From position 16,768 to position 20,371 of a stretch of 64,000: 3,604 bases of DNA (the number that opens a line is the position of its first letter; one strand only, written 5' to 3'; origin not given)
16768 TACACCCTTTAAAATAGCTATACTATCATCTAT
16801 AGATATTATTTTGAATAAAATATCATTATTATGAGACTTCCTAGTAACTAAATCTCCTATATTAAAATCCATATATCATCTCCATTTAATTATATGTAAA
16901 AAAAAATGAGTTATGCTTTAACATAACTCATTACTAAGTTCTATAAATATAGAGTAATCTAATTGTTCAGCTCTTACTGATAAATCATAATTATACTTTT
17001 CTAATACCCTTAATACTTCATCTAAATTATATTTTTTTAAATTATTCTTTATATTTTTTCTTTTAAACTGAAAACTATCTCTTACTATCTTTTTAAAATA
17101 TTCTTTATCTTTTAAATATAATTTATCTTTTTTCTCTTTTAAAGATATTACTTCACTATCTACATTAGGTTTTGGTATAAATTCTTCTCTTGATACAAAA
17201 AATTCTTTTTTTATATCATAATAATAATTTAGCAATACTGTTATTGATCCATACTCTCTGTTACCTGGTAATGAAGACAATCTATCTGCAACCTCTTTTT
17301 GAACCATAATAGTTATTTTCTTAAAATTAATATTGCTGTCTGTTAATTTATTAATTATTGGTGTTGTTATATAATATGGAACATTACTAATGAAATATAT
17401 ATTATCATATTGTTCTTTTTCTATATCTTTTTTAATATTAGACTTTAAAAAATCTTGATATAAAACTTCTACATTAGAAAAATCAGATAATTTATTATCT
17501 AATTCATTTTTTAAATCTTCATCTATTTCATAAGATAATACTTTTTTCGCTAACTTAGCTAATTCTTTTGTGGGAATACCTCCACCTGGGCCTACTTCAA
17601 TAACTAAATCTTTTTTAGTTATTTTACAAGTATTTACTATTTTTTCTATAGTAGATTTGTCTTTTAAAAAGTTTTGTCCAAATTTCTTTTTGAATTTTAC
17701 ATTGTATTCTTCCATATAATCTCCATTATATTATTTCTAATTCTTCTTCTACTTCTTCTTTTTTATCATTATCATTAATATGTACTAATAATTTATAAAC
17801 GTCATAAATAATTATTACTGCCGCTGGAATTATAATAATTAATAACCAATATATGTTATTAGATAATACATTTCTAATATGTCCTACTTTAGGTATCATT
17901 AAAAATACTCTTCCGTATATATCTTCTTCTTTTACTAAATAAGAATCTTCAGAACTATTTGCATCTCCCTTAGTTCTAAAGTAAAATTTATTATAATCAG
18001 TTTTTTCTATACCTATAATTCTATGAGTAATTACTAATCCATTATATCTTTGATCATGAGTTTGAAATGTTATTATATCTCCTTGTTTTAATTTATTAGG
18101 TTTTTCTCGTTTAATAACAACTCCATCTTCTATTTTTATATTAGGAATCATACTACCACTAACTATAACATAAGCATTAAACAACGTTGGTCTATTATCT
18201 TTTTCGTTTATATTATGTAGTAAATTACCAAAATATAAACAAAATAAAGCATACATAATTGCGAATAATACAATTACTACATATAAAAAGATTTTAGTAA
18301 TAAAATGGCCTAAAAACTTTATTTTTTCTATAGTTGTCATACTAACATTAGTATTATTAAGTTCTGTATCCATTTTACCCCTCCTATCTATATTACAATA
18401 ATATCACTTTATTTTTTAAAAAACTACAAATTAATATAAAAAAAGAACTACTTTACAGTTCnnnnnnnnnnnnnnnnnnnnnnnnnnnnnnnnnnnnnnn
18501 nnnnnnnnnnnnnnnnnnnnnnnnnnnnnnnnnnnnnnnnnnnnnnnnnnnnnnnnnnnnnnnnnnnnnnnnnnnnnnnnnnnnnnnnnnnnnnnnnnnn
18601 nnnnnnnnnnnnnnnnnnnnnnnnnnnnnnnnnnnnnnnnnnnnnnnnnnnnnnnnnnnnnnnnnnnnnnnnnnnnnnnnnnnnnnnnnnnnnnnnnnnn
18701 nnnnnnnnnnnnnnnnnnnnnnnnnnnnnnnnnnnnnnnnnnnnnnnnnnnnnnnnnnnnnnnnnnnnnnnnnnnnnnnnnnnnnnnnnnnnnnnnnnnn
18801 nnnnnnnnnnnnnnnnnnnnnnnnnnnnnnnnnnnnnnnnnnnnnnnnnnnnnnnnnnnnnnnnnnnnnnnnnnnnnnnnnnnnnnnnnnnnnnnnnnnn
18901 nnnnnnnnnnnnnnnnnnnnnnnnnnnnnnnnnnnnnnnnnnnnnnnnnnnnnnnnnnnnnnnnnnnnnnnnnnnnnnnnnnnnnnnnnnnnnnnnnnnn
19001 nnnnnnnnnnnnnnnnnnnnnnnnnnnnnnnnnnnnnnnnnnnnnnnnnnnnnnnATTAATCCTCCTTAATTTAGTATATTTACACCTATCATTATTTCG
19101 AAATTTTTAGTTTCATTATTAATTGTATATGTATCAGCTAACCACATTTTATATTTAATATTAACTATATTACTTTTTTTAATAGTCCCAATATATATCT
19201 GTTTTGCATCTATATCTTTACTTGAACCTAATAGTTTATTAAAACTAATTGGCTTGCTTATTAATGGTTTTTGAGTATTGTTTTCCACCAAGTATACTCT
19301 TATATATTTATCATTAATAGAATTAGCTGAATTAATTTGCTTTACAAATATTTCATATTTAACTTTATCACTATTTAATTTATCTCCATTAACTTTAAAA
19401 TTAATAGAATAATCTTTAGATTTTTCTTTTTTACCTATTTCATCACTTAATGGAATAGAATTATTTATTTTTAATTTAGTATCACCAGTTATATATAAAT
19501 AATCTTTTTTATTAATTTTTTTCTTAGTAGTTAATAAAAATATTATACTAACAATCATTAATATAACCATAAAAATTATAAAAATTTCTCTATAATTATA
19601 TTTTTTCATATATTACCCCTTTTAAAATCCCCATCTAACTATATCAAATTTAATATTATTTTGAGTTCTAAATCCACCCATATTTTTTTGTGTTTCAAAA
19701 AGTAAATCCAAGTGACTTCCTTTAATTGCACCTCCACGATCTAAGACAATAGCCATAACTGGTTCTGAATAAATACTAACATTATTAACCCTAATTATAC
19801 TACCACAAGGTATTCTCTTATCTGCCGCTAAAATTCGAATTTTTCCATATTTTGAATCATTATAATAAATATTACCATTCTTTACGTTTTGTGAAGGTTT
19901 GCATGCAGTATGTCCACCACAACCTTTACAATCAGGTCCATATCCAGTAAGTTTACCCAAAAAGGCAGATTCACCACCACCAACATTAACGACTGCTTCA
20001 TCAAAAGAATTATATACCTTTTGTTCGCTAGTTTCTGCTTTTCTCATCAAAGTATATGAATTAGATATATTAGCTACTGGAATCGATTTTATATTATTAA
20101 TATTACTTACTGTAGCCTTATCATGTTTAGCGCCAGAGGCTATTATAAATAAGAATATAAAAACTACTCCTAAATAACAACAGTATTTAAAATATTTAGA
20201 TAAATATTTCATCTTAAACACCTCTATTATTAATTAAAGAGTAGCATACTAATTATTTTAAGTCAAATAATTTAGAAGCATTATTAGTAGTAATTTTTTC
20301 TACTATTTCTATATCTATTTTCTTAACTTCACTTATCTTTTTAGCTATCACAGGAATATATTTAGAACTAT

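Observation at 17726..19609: SipW-type signal peptidase with two tandem paralogous membrane-anchored proteins inserted between yabE-like and ksgA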

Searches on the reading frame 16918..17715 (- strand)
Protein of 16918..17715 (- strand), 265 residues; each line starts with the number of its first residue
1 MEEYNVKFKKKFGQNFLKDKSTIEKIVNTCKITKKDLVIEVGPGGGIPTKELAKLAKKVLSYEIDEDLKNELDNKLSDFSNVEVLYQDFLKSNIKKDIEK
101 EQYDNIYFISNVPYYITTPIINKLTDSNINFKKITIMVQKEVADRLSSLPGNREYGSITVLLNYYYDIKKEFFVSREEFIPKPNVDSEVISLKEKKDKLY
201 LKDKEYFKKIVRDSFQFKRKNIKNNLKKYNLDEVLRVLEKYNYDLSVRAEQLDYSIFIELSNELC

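Call 3: search_protein_families(library=pfam, proteins=[window:16918-17715:-], max_evalue=1)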
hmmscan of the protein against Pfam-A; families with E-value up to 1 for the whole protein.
window:16918-17715:- (265 aa): 5 families
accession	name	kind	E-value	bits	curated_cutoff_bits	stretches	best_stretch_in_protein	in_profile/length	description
PF00398.26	RrnaAD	-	6.2e-61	206.2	24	1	7-263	3-260/263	Ribosomal RNA adenine dimethylase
PF13649.12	Methyltransf_25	-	0.011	16.9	27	1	38-118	1-79/97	Methyltransferase domain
PF08241.18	Methyltransf_11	-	0.029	15.5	21.2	1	40-107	2-65/95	Methyltransferase domain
PF08368.17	FAST_2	-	0.037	15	26.9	1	135-172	42-79/89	FAST kinase-like protein, subdomain 2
PF04452.19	Methyltrans_RNA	-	0.19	11.8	23.9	1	22-58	105-139/165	RNA methyltransferase domain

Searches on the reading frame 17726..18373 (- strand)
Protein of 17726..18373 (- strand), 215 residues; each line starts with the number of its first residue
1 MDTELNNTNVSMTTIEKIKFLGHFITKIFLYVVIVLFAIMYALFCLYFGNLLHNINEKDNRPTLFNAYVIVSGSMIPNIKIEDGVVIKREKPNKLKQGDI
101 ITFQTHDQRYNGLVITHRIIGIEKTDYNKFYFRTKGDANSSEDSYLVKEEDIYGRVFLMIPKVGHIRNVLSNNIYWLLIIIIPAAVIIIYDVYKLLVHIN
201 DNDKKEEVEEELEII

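Call 3: search_protein_families(library=pfam, proteins=[window:17726-18373:-], max_evalue=1)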
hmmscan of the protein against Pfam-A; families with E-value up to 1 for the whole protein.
window:17726-18373:- (215 aa): 8 families
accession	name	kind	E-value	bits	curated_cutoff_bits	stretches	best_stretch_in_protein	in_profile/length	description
PF10502.14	Peptidase_S26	-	0.0006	20.2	22.9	1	63-122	21-80/168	Signal peptidase, peptidase S26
PF00717.28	Peptidase_S24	-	0.023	14.8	23.3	1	69-109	39-77/116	Peptidase S24-like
PF13800.11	Sigma_reg_N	-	0.039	14.6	26.3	1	25-86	15-68/91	Sigma factor regulator N-terminal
PF09953.15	DUF2187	-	0.045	14.2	24.7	1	96-116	4-24/60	Uncharacterized protein conserved in bacteria (DUF2187)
PF03600.22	CitMHS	-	0.046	13.3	31.9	1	9-108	144-194/336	Citrate transporter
PF19660.4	DUF6163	-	0.057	13.8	27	1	178-209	110-141/145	Family of unknown function (DUF6163)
PF05620.16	TMEM208_SND2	-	0.066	13.5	22.9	1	166-197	106-135/167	SRP-independent targeting protein 2/TMEM208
PF05102.17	Holin_BlyA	-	0.45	11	27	1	12-59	10-59/61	holin, BlyA family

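Call 4: search_protein_families(library=ncbifam, proteins=[window:17726-18373:-], max_evalue=1)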
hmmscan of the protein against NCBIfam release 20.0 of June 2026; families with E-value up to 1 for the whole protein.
window:17726-18373:- (215 aa): 4 families
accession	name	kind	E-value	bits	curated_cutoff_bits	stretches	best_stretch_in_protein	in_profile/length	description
TIGR02228.1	sigpep_I_arch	equivalog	8.2e-26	90.8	51.85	1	35-192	7-155/158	signal peptidase I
NF046067.1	SigPepSipWBacil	equivalog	9.5e-22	77.5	190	1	67-209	40-179/189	signal peptidase I SipW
TIGR02227.1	sigpep_I_bact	equivalog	1e-06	28.7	47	1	63-123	18-78/162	signal peptidase I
TIGR02754.1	sod_Ni_protease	equivalog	0.043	14.3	63.25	1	73-127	6-60/90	nickel-type superoxide dismutase maturation protease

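Call 49: search_solved_structures(query=window:17726-18373:-, max_evalue=0.01, show_alignments=2)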
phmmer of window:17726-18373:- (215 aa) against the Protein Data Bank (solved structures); distinct sequences matched with E-value up to 0.01: 3.
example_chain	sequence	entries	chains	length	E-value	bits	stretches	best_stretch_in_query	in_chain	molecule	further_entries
7p2q_A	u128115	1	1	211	5.6e-07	32.5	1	68-173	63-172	Signal peptidase complex catalytic subunit SEC11C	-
7p2p_A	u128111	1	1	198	3.1e-05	26.8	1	68-173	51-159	Signal peptidase complex catalytic subunit SEC11A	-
9rjb_A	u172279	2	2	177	6.2e-05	25.8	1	68-173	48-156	Signal peptidase complex catalytic subunit SEC11A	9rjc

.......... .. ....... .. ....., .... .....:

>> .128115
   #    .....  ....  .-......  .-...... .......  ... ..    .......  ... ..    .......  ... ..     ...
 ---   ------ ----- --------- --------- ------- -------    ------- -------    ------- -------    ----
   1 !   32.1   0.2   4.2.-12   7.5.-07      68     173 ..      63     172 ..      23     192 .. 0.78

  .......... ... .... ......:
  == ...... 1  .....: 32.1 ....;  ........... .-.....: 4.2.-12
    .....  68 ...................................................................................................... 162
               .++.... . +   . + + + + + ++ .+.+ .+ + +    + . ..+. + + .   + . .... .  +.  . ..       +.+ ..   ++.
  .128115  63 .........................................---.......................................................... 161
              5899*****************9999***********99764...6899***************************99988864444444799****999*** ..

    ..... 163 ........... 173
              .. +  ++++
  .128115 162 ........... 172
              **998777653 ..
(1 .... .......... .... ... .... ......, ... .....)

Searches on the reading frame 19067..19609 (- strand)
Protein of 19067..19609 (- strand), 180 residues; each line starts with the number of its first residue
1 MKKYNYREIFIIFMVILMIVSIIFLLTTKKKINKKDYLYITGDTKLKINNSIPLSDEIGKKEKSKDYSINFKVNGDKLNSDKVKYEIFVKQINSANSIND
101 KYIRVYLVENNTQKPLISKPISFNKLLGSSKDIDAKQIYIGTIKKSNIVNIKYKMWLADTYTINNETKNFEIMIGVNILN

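Call 3: search_protein_families(library=pfam, proteins=[window:19067-19609:-], max_evalue=1)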
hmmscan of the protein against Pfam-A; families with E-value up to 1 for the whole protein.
window:19067-19609:- (180 aa): 2 families
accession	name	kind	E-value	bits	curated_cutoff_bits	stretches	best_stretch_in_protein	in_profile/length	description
PF21914.1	DUF6921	-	0.0094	16.4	26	1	91-167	28-108/123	Domain of unknown function (DUF6921)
PF01670.23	Glyco_hydro_12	-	0.086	13.4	27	0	47-116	49-118/207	Glycosyl hydrolase family 12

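Call 4: search_protein_families(library=ncbifam, proteins=[window:19067-19609:-], max_evalue=1)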
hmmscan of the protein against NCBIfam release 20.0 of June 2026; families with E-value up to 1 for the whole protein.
window:19067-19609:- (180 aa): 2 families
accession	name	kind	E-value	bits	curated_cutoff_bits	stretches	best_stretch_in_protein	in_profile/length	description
NF010723.1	PRK14125.1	equivalog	0.0089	16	60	1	10-44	6-42/87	cell division suppressor protein YneA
NF049893.1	spr0155_permease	equivalog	0.026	14.8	120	1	9-40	72-101/165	ABC transporter permease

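Call 7: find_encoding_contigs(protein=window:19067-19609:-, flank=6000, max_places=4)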
Protein window:19067-19609:- (180 aa): 8 contigs read that carry it; 4 places shown.
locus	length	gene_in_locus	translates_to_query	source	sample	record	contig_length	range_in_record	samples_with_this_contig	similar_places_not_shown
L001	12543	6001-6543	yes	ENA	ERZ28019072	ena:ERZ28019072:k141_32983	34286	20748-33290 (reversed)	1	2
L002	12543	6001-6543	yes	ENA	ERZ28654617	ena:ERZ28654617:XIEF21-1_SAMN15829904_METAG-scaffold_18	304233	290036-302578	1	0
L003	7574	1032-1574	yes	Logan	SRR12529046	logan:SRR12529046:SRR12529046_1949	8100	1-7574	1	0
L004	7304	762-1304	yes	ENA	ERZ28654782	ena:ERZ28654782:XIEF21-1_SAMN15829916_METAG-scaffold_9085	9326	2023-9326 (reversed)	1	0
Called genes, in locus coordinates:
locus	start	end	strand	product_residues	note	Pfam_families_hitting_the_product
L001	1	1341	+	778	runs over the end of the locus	?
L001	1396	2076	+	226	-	-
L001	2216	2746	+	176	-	PF04014:MazE_antitoxin, PF15714:SpoVT_C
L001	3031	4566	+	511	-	PF00133:tRNA-synt_1, PF01406:tRNA-synt_1e (faint), PF01921:tRNA-synt_1f (faint), PF09334:tRNA-synt_1g, PF00133:tRNA-synt_1, PF08264:Anticodon_1, PF19303:Anticodon_3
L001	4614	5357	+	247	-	PF01026:TatD_DNase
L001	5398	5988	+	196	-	PF06725:3D (weak)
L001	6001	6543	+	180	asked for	-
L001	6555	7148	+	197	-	-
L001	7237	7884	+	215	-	-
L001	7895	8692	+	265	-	PF00398:RrnaAD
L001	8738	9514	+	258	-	PF05582:Peptidase_U57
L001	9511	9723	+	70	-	PF06257:VEG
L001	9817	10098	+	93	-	PF04026:SpoVG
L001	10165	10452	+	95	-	PF07873:YabP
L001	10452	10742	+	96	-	-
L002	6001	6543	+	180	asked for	-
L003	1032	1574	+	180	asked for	-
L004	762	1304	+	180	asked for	-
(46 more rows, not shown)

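Call 13: find_homologous_proteins(query=window:19067-19609:-, max_evalue=0.01)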
Query window:19067-19609:- (180 aa): 6 proteins with E <= 0.01 among 160 candidates.
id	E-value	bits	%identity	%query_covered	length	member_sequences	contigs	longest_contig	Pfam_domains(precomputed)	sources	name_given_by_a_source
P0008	2.5e-82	293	78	100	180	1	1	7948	-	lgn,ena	-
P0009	8.3e-76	272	73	100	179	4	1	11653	-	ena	-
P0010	2.5e-55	205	100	58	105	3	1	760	-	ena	-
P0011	1.1e-45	174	52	99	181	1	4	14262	-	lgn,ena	-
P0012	2.4e-45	173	52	99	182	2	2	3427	-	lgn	-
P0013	5.8e-6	45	31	78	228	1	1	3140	-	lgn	-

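Call 16: find_encoding_contigs(protein=P0013, flank=8000, max_places=4)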
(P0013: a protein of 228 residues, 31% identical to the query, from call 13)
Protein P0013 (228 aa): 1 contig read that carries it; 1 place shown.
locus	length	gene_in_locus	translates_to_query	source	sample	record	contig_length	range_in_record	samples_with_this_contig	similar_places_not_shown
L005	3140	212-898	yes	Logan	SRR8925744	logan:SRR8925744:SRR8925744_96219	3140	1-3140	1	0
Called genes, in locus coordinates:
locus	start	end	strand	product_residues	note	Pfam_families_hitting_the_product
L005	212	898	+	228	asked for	-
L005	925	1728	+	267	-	-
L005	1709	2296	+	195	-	-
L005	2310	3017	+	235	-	-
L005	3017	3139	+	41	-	?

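Call 25: search_protein_families(library=pfam, proteins=[L005:212-898:+, L005:925-1728:+, L005:1700-2296:+, L005:2310-3017:+], max_evalue=1)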
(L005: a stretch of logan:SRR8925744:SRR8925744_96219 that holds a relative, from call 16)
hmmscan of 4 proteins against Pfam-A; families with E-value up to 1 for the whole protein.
L005:212-898:+ (228 aa): 2 families
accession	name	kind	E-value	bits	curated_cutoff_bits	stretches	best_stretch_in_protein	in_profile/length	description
PF02203.21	TarH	-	0.023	15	25.2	1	37-76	3-42/177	Tar ligand binding domain homologue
PF13786.12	DUF4179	-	0.19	12.6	30.1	1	36-96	2-65/94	Domain of unknown function (DUF4179)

L005:925-1728:+ (267 aa): 9 families
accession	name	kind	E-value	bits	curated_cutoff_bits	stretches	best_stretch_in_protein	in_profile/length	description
PF10502.14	Peptidase_S26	-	0.00018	22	22.9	1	46-94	21-71/168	Signal peptidase, peptidase S26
PF02397.22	Bac_transf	-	0.0024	17.9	27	1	11-84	10-83/179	Bacterial sugar transferase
PF15820.10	ECSCR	-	0.0032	17.8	27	1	152-221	22-88/104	Endothelial cell-specific chemotaxis regulator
PF05620.16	TMEM208_SND2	-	0.067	13.5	22.9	0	8-37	106-135/167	SRP-independent targeting protein 2/TMEM208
PF14163.11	SieB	-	0.29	11.2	26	1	143-210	20-81/147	Super-infection exclusion protein B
PF14147.11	Spore_YhaL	-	0.37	11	27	0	17-48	3-34/52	Sporulation protein YhaL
PF06936.16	Selenoprotein_S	-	0.39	11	29.8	0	146-190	24-70/192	Selenoprotein S (SelS)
PF04999.18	FtsL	-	0.65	10.5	22.9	1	148-210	2-64/97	Cell division protein FtsL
PF07790.16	Pilin_N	-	0.96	10.8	25.2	1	12-66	3-62/78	Archaeal Type IV pilin, N-terminal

L005:1700-2296:+ (198 aa): 6 families
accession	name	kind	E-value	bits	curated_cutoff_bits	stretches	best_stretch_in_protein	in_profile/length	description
PF07760.16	DUF1616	-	0.007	16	31.6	1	31-154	143-268/307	Protein of unknown function (DUF1616)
PF13800.11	Sigma_reg_N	-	0.029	15.1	26.3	1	32-66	5-39/91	Sigma factor regulator N-terminal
PF09716.15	ETRAMP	-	0.041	14.3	29.1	1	32-62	47-77/81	Malarial early transcribed membrane protein (ETRAMP)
PF05739.25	SNARE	-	0.14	12.6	26.8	1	32-52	32-52/53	SNARE domain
PF01434.24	Peptidase_M41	-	0.22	11.8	29.9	1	92-152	111-171/191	Peptidase family M41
PF03908.18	Sec20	-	0.3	11.5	27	0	130-179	25-74/92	Sec20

L005:2310-3017:+ (235 aa): 0 families

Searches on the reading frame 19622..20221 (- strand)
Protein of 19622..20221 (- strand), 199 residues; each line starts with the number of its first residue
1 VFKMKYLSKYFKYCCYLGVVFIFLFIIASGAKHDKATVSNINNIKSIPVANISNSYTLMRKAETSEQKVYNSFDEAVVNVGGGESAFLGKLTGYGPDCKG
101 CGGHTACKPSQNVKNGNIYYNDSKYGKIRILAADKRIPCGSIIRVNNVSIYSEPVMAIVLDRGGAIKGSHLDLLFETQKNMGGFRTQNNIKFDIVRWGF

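Call 3: search_protein_families(library=pfam, proteins=[window:19622-20221:-], max_evalue=1)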
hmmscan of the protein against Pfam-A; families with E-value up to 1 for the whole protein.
window:19622-20221:- (199 aa): 2 families
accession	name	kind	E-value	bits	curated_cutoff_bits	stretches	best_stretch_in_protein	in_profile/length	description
PF06725.17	3D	-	2.1e-07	31.5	23.8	1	130-182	2-56/72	3D domain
PF21689.3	TorS_sensor_domain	-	0.25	11.2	27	1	35-76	111-150/275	Sensor protein TorS, sensor domain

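Call 4: search_protein_families(library=ncbifam, proteins=[window:19622-20221:-], max_evalue=1)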
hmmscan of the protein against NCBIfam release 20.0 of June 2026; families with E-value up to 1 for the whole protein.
window:19622-20221:- (199 aa): 7 families
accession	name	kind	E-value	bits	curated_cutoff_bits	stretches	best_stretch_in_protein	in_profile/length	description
NF058633.1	StatPhSurvSpsC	equivalog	0.00015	21.4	280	1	131-180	132-176/223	stationary phase survival protein SpsC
NF040954.1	Arch_KDGaldase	equivalog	0.0019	17.6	390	1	4-78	108-184/288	bifunctional 2-dehydro-3-deoxy-phosphogluconate/2-dehydro-3-deoxy-6-phosphogalactonate aldolase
NF047735.1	MPL36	exception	0.0024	17.6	430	1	124-174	113-162/305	RlpA family plasminogen-binding lipoprotein MPL36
NF040675.1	wall_bind_EntD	exception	0.024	13.9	590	1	126-181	246-296/310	cell wall-binding protein EntD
NF040676.1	wall_bind_EntB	exception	0.054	12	780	1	127-181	428-478/490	cell wall-binding protein EntB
NF040670.1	wall_bind_EntA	exception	0.059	12.8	560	1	129-178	230-274/291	cell wall-binding protein EntA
NF008366.0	PRK11162.1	equivalog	0.064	12.2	242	1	156-173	313-330/366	murein transglycosylase A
